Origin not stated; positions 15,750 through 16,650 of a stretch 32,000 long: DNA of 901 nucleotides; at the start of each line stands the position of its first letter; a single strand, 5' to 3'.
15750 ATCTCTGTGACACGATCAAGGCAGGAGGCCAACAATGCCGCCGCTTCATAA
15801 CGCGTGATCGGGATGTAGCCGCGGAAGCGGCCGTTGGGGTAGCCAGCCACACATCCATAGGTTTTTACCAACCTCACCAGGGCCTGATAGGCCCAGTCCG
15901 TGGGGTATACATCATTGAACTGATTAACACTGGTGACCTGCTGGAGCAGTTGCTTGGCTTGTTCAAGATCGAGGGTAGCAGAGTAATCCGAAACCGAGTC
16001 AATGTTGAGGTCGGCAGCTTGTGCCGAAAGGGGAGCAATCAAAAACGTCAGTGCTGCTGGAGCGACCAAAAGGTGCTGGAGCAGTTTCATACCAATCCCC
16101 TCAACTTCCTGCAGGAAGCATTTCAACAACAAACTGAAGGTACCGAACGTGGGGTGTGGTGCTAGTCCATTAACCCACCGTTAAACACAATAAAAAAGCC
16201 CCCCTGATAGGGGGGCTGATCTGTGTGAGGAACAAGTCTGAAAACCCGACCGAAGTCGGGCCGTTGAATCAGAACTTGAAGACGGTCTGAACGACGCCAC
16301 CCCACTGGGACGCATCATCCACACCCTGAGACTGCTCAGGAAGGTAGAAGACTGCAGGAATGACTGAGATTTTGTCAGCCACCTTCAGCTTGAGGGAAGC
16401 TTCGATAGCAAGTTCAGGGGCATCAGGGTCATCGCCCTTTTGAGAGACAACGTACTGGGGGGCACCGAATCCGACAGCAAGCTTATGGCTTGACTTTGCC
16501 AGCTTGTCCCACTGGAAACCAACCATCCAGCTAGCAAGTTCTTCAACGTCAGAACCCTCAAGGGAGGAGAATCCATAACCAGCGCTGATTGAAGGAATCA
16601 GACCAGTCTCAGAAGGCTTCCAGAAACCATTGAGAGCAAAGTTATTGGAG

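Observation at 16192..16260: Yfr1-like sRNA module embedded in the 3' UTR of a porin gene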

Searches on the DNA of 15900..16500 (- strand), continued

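Call 72: search_rna_families(source=window, start=16188, end=16256, threshold=evalue, max_evalue=1, show_alignments=10)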
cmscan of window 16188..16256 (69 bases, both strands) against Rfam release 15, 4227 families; matches with E-value up to 1: 14.
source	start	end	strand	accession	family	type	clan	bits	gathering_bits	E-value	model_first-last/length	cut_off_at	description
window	16191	16234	-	RF02278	Betaproteobacteria_toxic_sRNA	Gene; sRNA;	-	19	50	0.031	1-64/64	no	Betaproteobacteria toxic small RNA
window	16190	16228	-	RF02837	anti-hemB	Gene; sRNA;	-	18.1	49.5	0.013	1-81/81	no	Burkholderia RNA 7 (anti-hemB)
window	16196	16232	+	RF01762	whalefall-1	Gene; sRNA;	-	16.6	37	0.019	1-56/56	no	Whalefall-1 RNA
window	16190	16256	-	RF00022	GcvB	Gene;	-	16.6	42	0.033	102-204/204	5'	GcvB RNA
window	16192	16232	-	RF01388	isrD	Gene; sRNA;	-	16.6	37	0.15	1-51/51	no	isrD Hfq binding RNA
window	16190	16256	-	RF00513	Trp_leader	Cis-reg; leader;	-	16.6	41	0.16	24-100/100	5'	Tryptophan operon leader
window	16190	16256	-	RF01859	Phe_leader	Cis-reg; leader;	-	16.1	55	0.77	48-125/125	5'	Phenylalanine leader peptide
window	16188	16218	+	RF02236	asX2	Gene; sRNA;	-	14.9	70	0.35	59-87/87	5'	Xanthomonas sRNA asX2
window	16195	16250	-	RF01116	Yfr1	Gene; sRNA;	-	14.8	38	0.34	1-59/59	no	Cyanobacterial functional RNA 1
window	16191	16237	-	RF02398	sau-6072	Gene; sRNA;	-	13.8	50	0.83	1-53/53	no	Staphylococcus sRNA sau-6072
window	16193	16233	-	RF01813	rdlD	Gene; antitoxin;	-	13.7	50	0.96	1-66/66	no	rdlD antitoxin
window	16191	16235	-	RF02399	NsiR1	Gene; sRNA;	-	13.4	39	0.91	1-60/60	no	Nitrogen stress-induced RNA 1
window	16192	16256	-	RF01394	isrK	Gene; sRNA;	-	13.3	50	0.32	1-77/77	no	isrK Hfq binding RNA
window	16192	16222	-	RF02604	BASRCI153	Gene; sRNA;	-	10.7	137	0.61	164-195/214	no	Brucella sRNA CI153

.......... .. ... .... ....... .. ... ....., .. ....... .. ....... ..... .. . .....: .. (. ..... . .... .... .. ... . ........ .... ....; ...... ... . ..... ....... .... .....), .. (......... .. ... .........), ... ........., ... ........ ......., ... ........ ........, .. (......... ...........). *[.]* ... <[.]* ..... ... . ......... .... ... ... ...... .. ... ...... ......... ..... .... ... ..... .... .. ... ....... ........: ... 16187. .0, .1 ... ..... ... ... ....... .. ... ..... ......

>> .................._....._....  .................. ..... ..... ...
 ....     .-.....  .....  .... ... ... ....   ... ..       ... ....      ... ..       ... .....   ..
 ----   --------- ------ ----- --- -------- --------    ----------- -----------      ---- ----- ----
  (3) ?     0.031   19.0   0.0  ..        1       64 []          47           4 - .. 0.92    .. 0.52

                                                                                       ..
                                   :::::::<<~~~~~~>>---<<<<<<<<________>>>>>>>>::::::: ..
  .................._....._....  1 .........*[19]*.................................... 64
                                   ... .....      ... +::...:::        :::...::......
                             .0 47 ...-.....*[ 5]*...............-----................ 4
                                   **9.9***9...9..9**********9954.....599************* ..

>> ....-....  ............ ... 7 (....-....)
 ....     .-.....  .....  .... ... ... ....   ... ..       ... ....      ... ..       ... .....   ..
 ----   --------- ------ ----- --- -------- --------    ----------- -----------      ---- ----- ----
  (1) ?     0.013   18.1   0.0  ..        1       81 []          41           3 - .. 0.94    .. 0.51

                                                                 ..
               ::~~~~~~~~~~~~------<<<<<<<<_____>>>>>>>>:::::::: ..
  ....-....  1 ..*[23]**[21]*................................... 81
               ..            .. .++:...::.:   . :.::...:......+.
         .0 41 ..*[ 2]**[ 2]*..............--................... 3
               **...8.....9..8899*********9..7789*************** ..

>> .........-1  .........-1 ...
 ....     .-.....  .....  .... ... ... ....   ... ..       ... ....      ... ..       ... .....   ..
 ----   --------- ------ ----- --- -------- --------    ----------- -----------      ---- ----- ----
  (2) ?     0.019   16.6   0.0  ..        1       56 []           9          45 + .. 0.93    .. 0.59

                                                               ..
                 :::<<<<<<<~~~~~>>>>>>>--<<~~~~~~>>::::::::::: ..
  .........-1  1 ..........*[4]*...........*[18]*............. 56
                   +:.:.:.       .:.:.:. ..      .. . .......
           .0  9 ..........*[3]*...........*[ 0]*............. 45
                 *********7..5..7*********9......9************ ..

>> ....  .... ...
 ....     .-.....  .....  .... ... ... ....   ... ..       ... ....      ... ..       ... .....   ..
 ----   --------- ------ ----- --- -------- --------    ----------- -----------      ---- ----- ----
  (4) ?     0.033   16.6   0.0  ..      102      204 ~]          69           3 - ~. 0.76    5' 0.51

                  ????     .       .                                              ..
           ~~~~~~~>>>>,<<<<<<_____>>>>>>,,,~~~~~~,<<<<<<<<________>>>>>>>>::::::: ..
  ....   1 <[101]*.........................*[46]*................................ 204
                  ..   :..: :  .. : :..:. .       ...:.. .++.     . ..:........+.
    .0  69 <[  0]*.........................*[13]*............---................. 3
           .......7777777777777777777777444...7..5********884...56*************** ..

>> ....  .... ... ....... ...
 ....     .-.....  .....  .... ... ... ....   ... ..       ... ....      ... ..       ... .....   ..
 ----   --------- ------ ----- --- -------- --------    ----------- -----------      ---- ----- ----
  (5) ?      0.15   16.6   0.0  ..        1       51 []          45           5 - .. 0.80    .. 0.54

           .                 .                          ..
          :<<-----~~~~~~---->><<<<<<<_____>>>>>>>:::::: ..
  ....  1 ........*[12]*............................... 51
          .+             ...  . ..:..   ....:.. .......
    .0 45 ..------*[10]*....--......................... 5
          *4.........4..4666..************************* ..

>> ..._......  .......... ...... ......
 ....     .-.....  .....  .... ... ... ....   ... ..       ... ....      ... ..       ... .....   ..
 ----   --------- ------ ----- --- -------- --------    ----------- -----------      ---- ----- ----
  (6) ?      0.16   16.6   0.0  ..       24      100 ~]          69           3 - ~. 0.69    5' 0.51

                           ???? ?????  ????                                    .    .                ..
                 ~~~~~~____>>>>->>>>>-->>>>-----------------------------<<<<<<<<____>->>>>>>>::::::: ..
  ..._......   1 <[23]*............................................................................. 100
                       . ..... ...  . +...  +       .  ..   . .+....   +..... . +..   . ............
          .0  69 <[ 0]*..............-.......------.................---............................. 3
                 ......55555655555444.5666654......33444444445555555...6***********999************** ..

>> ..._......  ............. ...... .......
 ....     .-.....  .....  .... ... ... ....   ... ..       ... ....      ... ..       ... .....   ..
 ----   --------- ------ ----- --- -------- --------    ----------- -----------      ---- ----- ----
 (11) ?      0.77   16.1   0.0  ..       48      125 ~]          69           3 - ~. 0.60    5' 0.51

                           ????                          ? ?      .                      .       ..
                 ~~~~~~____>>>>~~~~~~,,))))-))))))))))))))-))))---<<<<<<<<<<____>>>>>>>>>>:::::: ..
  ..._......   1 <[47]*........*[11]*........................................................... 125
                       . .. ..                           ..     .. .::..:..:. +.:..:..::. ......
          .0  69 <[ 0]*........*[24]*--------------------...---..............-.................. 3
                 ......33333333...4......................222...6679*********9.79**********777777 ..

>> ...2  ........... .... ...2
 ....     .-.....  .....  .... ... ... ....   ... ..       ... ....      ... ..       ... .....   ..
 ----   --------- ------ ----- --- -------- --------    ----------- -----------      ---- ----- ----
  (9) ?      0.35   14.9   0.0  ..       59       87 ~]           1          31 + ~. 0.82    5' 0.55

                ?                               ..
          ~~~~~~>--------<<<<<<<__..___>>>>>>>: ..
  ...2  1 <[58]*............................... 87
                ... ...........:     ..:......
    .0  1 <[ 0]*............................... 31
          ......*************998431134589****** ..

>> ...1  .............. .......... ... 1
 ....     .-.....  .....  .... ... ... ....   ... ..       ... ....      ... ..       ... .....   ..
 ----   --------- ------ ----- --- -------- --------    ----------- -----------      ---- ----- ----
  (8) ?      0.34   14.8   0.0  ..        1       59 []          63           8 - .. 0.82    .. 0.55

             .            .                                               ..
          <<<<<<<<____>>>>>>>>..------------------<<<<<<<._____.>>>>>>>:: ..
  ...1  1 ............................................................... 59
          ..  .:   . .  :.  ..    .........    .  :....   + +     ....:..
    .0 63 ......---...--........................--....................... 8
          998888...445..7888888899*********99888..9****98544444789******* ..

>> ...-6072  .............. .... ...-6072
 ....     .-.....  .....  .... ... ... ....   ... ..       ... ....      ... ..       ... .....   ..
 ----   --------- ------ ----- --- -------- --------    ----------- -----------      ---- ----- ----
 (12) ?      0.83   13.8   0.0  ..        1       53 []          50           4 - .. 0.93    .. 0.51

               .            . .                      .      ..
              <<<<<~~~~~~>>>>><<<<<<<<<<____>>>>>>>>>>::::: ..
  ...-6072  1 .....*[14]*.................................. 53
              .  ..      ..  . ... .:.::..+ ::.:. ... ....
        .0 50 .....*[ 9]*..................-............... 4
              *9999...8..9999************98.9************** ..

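Call 77: search_with_rna_model(model_id=R1, sources=[L093, L094, L095, L096, L097, L098, L099, L100, L101, L102], max_evalue=10)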
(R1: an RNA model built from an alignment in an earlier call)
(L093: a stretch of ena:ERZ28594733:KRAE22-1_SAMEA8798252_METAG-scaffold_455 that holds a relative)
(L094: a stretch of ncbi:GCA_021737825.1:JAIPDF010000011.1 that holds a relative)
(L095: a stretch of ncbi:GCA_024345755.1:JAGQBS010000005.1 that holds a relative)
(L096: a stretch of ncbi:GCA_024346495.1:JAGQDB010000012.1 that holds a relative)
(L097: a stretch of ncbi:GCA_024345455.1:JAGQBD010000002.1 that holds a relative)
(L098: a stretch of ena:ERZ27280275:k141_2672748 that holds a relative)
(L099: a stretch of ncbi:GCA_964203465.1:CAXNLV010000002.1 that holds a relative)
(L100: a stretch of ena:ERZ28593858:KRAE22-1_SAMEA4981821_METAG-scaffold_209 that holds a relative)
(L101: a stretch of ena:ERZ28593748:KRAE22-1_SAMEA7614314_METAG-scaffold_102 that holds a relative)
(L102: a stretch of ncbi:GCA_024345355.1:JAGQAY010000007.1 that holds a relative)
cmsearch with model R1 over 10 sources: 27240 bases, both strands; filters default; matches with E-value up to 10: 10.
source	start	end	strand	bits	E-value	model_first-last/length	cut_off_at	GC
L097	1043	1103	+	13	0.13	1-77/77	no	0.67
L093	1044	1104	+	13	0.13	1-77/77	no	0.67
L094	1043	1103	+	13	0.13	1-77/77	no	0.67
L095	1043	1103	+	13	0.13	1-77/77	no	0.67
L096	1043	1103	+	13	0.13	1-77/77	no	0.67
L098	1043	1103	+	13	0.13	1-77/77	no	0.67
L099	1044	1104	+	13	0.13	1-77/77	no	0.67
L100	1044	1104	+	13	0.13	1-77/77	no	0.67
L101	1044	1104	+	13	0.13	1-77/77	no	0.67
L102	1044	1104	+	13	0.13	1-77/77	no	0.67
